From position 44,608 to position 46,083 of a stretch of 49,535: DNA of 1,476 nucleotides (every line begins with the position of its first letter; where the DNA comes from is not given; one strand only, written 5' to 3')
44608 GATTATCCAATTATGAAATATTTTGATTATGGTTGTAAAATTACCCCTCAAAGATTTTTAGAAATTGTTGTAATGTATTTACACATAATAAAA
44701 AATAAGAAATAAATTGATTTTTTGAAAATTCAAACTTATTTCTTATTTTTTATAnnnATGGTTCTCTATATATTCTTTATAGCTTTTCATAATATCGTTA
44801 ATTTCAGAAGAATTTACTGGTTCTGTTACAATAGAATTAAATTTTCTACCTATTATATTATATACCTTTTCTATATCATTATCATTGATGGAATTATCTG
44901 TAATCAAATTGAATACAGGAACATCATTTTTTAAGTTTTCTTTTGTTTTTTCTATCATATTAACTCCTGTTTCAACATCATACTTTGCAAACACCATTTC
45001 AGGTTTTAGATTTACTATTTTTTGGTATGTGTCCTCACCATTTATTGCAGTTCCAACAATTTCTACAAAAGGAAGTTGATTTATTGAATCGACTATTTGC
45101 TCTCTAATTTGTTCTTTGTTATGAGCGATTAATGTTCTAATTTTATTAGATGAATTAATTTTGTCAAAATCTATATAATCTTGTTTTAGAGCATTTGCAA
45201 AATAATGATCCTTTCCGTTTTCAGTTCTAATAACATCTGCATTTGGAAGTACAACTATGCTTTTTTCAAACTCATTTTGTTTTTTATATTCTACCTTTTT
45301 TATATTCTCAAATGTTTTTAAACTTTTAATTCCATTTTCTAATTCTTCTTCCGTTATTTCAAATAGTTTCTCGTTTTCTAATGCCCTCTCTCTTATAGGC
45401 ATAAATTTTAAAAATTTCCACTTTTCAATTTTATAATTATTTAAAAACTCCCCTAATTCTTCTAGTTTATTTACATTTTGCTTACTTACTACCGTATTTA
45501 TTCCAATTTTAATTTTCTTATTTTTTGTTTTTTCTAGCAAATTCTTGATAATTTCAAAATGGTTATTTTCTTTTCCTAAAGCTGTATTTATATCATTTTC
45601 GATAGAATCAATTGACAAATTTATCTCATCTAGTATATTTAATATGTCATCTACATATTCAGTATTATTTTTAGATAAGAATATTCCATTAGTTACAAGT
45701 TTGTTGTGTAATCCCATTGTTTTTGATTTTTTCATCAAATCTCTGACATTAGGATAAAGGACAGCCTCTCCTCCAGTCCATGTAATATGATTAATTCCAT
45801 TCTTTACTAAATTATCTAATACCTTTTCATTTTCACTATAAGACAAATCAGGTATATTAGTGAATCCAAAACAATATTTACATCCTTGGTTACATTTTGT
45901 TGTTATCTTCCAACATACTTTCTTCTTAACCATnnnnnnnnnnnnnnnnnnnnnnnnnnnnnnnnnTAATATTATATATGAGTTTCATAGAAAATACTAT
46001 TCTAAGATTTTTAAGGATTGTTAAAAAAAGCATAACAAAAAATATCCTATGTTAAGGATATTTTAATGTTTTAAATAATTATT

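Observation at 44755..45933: Viperin-like radical SAM enzyme fused to a Spo0A-type pseudo-receiver domain (candidate novel defence or regulatory effector)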

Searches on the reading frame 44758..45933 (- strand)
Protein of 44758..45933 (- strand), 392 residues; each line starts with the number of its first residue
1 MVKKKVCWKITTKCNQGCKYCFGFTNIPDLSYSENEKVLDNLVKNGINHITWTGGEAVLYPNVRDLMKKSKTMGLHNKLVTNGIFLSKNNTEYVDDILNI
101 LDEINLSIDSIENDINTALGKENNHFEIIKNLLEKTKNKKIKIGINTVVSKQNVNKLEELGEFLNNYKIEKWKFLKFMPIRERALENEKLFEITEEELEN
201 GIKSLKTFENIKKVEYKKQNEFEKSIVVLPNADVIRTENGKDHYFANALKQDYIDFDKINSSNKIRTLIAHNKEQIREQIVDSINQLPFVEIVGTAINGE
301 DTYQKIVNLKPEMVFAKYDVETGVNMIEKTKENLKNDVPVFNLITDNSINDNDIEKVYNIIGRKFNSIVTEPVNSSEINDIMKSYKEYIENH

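Call 3: search_protein_families(library=pfam, proteins=[window:44758-45933:-], max_evalue=0.01)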
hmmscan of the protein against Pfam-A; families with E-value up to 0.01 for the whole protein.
window:44758-45933:- (392 aa): 2 families
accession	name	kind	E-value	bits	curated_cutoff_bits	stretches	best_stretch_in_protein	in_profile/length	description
PF04055.27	Radical_SAM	-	1.7e-18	67.8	29.5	1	9-164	2-166/166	Radical SAM superfamily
PF13353.11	Fer4_12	-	0.00057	20.6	22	1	11-109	12-114/137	4Fe-4S single cluster domain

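Call 4: search_protein_families(library=padloc, proteins=[window:44758-45933:-], max_evalue=0.01)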
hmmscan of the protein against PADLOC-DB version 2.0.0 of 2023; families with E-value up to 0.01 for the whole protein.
window:44758-45933:- (392 aa): 3 families
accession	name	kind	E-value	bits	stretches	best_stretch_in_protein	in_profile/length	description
PDLC02904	pVip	-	7.7e-39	131.8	1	6-238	5-229/262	Viperins associated with kinases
PDLC02903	pVip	-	1.5e-38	130.7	1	6-252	2-238/257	Viperins not associated with kinases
PDLC02905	pVip-kinase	-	7.7e-22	76.2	1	8-244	186-428/474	Viperin-kinase fusion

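Call 5: search_protein_families(library=ncbifam, proteins=[window:44758-45933:-], max_evalue=0.01)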
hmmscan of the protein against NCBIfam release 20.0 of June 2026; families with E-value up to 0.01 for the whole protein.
window:44758-45933:- (392 aa): 52 families (the best 25 are shown)
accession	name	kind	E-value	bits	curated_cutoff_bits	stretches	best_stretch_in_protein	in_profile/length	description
NF038283.1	viperin_w_prok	equivalog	4.2e-34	118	180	1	4-249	2-258/281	viperin family antiviral radical SAM protein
TIGR02666.1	moaA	equivalog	2.2e-22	79.5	284.05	1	10-215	16-230/336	GTP 3',8-cyclase MoaA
TIGR04347.1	pseudo_SAM_Halo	equivalog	1.4e-19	70.6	525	1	5-176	39-211/390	TIGR04347 family pseudo-SAM/SPASM protein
TIGR04051.1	rSAM_NirJ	equivalog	8.7e-19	67.7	515.45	1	6-175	4-174/354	heme d1 biosynthesis radical SAM protein NirJ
TIGR04317.1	W_rSAM_matur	equivalog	1.5e-18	67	380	1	4-207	4-215/349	tungsten cofactor oxidoreductase radical SAM maturase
TIGR04133.1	rSAM_w_lipo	hypoth_equivalog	1.8e-18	66.6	425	1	5-212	25-235/350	TIGR04133 family radical SAM/SPASM protein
TIGR02668.1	moaA_archaeal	equivalog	6.4e-17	61.5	325.25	1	7-221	13-229/303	GTP 3',8-cyclase MoaA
TIGR04055.1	rSAM_NirJ2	equivalog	1.3e-16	61.1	500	1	6-205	2-200/326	putative heme d1 biosynthesis radical SAM protein NirJ2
NF045574.1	sacti_mat_StsB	exception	3.3e-16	59.2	625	1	4-176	96-268/466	StsB family radical SAM/SPASM domain sactipeptide maturase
TIGR02109.1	PQQ_syn_pqqE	equivalog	1.6e-15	56.9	381.35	1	9-163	12-168/358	pyrroloquinoline quinone biosynthesis protein PqqE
TIGR04545.1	rSAM_ahbD_hemeb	equivalog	2.1e-15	57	500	1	6-208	2-204/339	heme b synthase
TIGR04546.1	rSAM_ahbC_deAc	equivalog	4.3e-15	55.4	650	1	4-175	39-211/390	12,18-didecarboxysiroheme deacetylase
TIGR04053.2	TIGR04053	equivalog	5.9e-15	55.4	395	1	6-209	10-214/366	TIGR04053 family radical SAM/SPASM domain-containing protein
NF001199.0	PRK00164.2-1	equivalog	2.2e-13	50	231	1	9-218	17-229/308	GTP 3',8-cyclase MoaA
TIGR03962.1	mycofact_rSAM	equivalog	7e-13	48.4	265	1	6-167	14-176/339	mycofactocin radical SAM maturase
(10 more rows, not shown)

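Call 7: find_homologous_proteins(query=window:44758-45933:-)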
Query window:44758-45933:- (392 aa): 1207 proteins with E <= 0.001 among 8000 candidates; the best 120 are listed.
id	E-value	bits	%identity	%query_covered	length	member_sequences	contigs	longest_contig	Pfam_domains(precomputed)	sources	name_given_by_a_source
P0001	1.6e-248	842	100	100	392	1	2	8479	PF04055.28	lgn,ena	-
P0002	2.7e-248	841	99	100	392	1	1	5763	PF04055.28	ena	-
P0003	1.0e-245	833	98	100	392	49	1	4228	PF04055.28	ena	-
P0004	1.6e-218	743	87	100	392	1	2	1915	PF04055.28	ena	-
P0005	7.2e-212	722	84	100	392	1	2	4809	PF04055.28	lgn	-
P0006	1.3e-186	638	74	99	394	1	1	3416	PF04055.28,PF00072.31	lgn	-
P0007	7.8e-185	633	74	99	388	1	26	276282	PF04055.28,PF00072.31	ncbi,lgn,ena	-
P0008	2.9e-184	631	74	99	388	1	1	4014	PF04055.28,PF00072.31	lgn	-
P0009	4.5e-184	630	74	99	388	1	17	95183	PF04055.28,PF00072.31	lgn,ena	-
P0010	5.6e-184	630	74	99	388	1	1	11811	PF04055.28,PF00072.31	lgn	-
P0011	5.9e-184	630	74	99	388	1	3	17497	PF04055.28,PF00072.31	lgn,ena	-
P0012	5.9e-184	630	74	99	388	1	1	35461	PF04055.28,PF00072.31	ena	-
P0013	1.1e-183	629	74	99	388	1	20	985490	PF04055.28,PF00072.31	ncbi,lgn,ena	-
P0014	5.2e-183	627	74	99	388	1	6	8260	PF04055.28,PF00072.31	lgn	-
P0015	5.3e-179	613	72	99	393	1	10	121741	PF04055.28,PF00072.31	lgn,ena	-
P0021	5.5e-173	594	70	99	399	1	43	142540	PF04055.28,PF00072.31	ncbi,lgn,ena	-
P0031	9.2e-172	590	69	99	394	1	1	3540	PF04055.28,PF00072.31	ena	-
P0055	3.1e-171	588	68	99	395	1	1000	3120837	PF04055.28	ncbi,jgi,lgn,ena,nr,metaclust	ncbi:MAG: radical SAM protein [Clostridia bacterium]|jgi:MoaA/NifB/PqqE/SkfB family radical SAM enzy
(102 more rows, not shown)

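Call 9: find_encoding_contigs(protein=P0055, flank=8000, max_places=8)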
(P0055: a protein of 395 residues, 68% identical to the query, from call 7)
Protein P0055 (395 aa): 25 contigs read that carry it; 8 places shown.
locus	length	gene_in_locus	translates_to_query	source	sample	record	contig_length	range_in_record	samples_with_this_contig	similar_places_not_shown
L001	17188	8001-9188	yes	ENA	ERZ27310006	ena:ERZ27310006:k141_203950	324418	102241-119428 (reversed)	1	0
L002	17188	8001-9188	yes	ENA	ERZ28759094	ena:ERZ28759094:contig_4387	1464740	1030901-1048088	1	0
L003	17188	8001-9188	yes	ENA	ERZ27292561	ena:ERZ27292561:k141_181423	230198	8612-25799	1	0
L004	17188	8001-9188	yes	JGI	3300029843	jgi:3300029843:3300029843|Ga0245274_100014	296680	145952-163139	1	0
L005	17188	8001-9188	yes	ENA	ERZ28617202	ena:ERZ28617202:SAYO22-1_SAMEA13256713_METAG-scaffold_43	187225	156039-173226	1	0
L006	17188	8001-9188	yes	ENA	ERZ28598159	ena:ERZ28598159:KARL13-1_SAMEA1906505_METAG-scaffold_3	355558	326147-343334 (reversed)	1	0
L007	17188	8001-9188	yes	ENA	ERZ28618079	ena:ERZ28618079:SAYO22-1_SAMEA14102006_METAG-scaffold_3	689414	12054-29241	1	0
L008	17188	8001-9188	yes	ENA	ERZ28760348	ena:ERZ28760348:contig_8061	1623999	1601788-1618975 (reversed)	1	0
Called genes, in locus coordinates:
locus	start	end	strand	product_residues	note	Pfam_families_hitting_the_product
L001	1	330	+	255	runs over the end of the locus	PF00005:ABC_tran, PF13304:AAA_21 (faint)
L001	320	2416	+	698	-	PF02687:FtsX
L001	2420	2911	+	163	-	-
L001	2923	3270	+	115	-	PF06486:DUF1093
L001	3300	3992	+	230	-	PF00912:Transgly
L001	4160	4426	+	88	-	-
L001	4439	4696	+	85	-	-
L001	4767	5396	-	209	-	PF00072:Response_reg (weak)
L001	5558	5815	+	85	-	PF01381:HTH_3, PF12844:HTH_19 (weak), PF13560:HTH_31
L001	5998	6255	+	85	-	PF01381:HTH_3 (weak)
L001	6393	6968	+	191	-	-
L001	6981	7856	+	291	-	PF00126:HTH_1, PF03466:LysR_substrate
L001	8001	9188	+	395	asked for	PF04055:Radical_SAM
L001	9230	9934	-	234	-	-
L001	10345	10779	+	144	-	PF04545:Sigma70_r4 (faint)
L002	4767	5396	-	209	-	PF00072:Response_reg (weak)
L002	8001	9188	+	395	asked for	PF04055:Radical_SAM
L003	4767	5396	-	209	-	PF00072:Response_reg (weak)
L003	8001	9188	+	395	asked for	PF04055:Radical_SAM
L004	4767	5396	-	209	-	PF00072:Response_reg (weak)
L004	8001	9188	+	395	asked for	PF04055:Radical_SAM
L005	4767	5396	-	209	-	PF00072:Response_reg (weak)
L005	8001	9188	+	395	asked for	PF04055:Radical_SAM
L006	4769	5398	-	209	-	PF00072:Response_reg (weak)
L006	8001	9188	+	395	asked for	PF04055:Radical_SAM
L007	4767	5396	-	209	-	PF00072:Response_reg (weak)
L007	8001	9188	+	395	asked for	PF04055:Radical_SAM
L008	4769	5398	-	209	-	PF00072:Response_reg (weak)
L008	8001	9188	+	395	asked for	PF04055:Radical_SAM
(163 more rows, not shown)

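Call 10: search_solved_structures(query=window:44758-45933:-, max_evalue=0.001, show_alignments=3)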
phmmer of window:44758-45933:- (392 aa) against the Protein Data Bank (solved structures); distinct sequences matched with E-value up to 0.001: 17.
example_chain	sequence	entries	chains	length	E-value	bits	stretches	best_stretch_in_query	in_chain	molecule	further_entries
9dfu_A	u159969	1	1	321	5e-13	52.4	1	6-193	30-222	Radical SAM core domain-containing protein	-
9dfn_A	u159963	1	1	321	7.9e-13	51.7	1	6-193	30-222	Radical SAM core domain-containing protein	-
9dfw_A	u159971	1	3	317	4.6e-10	42.6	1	6-181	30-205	Radical SAM core domain-containing protein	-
6b4c_A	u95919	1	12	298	5.6e-10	42.3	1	6-180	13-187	Viperin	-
9dgw_A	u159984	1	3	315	6.4e-10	42.1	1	6-180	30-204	Radical SAM core domain-containing protein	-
7n7i_A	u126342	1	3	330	7.1e-10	42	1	6-180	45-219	Viperin-like enzyme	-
7n7h_A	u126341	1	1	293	8.4e-10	41.8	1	6-201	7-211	VIPERIN-LIKE ENZYME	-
6efn_A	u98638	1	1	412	3.5e-09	39.7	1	9-197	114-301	Sporulation killing factor maturation protein SkfB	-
5vsl_A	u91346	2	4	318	5.5e-09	39.1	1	6-204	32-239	Radical S-adenosyl methionine domain-containing protein 2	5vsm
6q2p_A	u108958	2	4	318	2.1e-08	37.2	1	6-202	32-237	Radical S-adenosyl methionine domain-containing protein 2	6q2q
3c8f_A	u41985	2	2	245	3.2e-07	33.3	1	49-212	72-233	Pyruvate formate-lyase 1-activating enzyme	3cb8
7vob_C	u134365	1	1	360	1.1e-06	31.5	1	10-175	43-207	Cytosylglucuronate decarboxylase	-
7voc_C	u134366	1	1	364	1.1e-06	31.5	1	10-175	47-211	Cytosylglucuronate decarboxylase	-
8fo0_A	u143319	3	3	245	2.5e-06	30.3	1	49-178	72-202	Pyruvate formate-lyase 1-activating enzyme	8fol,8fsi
7tol_A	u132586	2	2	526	3.1e-05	26.7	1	10-146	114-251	glycerol dibiphytanyl glycerol tetraether - macrocyclic archaeol synthase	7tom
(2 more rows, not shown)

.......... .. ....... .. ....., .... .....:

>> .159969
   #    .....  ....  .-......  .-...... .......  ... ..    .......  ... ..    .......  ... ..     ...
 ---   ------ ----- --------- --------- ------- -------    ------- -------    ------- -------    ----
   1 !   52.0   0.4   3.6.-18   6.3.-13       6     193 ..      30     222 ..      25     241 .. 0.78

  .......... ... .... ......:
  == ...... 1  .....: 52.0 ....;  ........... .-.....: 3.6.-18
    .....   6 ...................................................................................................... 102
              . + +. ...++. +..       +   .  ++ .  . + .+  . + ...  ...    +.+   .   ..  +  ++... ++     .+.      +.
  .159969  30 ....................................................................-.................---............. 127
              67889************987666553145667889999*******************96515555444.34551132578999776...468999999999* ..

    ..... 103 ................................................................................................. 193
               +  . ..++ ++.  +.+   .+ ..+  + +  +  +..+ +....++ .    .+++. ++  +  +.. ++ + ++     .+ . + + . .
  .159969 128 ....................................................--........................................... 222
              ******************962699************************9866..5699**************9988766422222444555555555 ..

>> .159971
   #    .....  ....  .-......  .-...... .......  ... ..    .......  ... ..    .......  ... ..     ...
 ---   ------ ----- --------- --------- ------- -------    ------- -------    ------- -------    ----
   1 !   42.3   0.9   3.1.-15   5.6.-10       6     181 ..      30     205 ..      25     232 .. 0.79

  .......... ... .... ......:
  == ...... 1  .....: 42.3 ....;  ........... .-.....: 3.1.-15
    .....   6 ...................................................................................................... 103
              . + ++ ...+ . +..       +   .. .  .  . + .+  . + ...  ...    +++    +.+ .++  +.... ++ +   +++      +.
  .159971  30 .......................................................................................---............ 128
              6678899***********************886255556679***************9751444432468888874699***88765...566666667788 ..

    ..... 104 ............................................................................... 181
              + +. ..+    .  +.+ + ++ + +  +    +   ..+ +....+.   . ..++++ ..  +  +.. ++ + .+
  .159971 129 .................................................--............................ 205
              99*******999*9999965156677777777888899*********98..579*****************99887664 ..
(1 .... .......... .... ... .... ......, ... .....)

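Call 17: search_protein_families(library=phrogs, proteins=[window:44758-45933:-], max_evalue=0.001)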
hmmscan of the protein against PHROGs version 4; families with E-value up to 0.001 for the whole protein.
window:44758-45933:- (392 aa): 2 families
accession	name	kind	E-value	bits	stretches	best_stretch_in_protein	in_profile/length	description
phrog_16999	-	other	1.1e-07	32.7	1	6-100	13-110/288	Fe-S oxidoreductase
phrog_2076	-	moron, auxiliary metabolic gene and host takeover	2.9e-05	24.7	1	12-203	39-231/247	QueE-like radical SAM domain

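Call 19: find_encoding_contigs(protein=P0013, flank=10000, max_places=5)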
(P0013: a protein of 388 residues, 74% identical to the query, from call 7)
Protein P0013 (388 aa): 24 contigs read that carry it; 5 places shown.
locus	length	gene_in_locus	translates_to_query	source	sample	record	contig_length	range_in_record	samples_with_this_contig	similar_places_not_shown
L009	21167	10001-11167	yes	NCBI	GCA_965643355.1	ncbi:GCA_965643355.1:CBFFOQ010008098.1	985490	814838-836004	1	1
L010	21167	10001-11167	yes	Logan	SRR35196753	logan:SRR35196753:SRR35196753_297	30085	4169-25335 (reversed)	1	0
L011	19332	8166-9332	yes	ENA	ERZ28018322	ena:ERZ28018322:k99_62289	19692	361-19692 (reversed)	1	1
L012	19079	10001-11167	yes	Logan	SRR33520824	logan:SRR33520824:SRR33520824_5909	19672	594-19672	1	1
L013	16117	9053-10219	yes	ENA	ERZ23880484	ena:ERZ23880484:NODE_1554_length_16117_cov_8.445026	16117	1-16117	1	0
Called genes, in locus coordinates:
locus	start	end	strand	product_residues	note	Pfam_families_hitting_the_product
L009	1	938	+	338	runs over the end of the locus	PF02518:HATPase_c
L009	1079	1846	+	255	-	PF00005:ABC_tran, PF13304:AAA_21 (faint)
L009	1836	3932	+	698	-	PF02687:FtsX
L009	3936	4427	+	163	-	-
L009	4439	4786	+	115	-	PF06486:DUF1093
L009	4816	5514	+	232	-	PF00912:Transgly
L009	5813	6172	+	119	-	PF03733:YccF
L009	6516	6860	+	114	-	-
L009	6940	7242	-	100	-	-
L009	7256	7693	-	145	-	-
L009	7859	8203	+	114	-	-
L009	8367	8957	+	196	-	-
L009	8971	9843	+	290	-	PF00126:HTH_1, PF03466:LysR_substrate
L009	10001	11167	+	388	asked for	PF04055:Radical_SAM, PF00072:Response_reg (weak)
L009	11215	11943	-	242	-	PF08769:Spo0A_C (faint)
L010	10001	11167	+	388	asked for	PF04055:Radical_SAM, PF00072:Response_reg (weak)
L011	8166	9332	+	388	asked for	PF04055:Radical_SAM, PF00072:Response_reg (weak)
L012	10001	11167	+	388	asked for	PF04055:Radical_SAM, PF00072:Response_reg (weak)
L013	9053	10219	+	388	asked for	PF04055:Radical_SAM, PF00072:Response_reg (weak)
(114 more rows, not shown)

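Call 20: find_related_loci(query=window:44758-45933:-, collection=genome_contigs, flank=10000)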
Query window:44758-45933:- (392 aa) in genome_contigs; peptide patterns used: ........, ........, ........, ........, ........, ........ (x = any residue, [..] = any of these).
93 stretches matched a pattern; 22 encode a relative of the query (tblastn E <= 1e-3); 22 distinct loci.
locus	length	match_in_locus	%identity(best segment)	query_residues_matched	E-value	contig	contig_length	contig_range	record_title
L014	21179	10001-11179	70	1-388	0e+0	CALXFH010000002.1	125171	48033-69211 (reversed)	MAG: uncultured Clostridia bacterium isolate BRZ_HT__bin100 genome assembly, contig: BRZ_HT__NODE_273_length_125171_cov_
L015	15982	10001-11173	69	1-388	4e-177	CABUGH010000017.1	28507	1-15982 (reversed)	MAG TPA_asm: uncultured Clostridium sp. isolate MGYG-HGUT-03977 genome assembly, contig: GUT_GENOME252578_17, whole geno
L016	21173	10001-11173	69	1-389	2e-171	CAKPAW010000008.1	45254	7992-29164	MAG: uncultured Clostridia bacterium isolate REFINED_METABAT215_TOP10_CONTIGS_1500_ASSEMBLY_K77_MERGED__Nepal_MoBio_Fibe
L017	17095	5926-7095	67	1-390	3e-170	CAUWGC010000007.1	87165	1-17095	MAG: uncultured Clostridia bacterium isolate ERS329806__bin63 genome assembly, contig: ERS329806_NODE_284_length_87165_c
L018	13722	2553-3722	65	3-391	2e-169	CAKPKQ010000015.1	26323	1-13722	MAG: uncultured Clostridia bacterium isolate REFINED_METABAT215_TOP10_CONTIGS_1500_ASSEMBLY_K77_MERGED__Hadza_MoBio_hadz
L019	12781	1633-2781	65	3-384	2e-166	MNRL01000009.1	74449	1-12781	MAG: Clostridium sp. CAG:354_28_25 Ley3_66761_scaffold_431, whole genome shotgun sequence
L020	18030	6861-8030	65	3-391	2e-169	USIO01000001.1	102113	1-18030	uncultured Clostridium sp. isolate UMGS1754 genome assembly, contig: NODE_103_length_102113_cov_5.548619, whole genome s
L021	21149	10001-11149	65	3-384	3e-165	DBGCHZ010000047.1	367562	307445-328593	MAG TPA_asm: Clostridia bacterium isolate MAG11343 contig47, whole genome shotgun sequence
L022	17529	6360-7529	64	1-388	8e-157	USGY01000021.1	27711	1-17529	uncultured Clostridium sp. isolate UMGS1711 genome assembly, contig: NODE_1310_length_27711_cov_7.067706, whole genome s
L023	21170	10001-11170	61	1-390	8e-147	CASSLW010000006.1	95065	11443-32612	MAG: uncultured Clostridia bacterium isolate extra-ERR2136560.35_1677762861 genome assembly, contig: NODE_40_length_9506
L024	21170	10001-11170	62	1-388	6e-145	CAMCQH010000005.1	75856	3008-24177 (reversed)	MAG: uncultured Clostridium sp. isolate SRR15732364_bin.36_metaWRAP_v1.3_MAG genome assembly, contig: ERZ9426311.123, wh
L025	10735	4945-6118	86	1-388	2e-109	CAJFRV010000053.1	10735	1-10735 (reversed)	uncultured Clostridia bacterium isolate Chicken_20_mag_115 genome assembly, contig: MAGpy_11413_20_idba_bin_115_fascaffo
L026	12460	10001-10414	43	254-389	6e-28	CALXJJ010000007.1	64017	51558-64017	MAG: uncultured Clostridia bacterium isolate BRZ_DI__bin71 genome assembly, contig: BRZ_DI__NODE_484_length_64017_cov_9.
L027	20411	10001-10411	42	254-389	4e-25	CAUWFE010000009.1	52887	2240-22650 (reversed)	MAG: uncultured Clostridia bacterium isolate ERS329791__bin47 genome assembly, contig: ERS329791_NODE_723_length_52887_c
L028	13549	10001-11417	42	4-389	5e-24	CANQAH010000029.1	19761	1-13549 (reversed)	MAG: uncultured Clostridia bacterium isolate Lapin-002__bin127 genome assembly, contig: Lapin-002__NODE_3533_length_1976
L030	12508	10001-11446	43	4-389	2e-23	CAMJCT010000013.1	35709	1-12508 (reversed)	MAG: uncultured Clostridium sp. isolate SRR12081297_bin.14_metaWRAP_v1.3_MAG genome assembly, contig: ERZ12289777.1622,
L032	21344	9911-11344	38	4-388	2e-19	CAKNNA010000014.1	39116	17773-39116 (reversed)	MAG TPA_asm: uncultured Clostridium sp. isolate ERR3414591_bin.48_metaWRAP_v1.1_MAG genome assembly, contig: NODE_1567_l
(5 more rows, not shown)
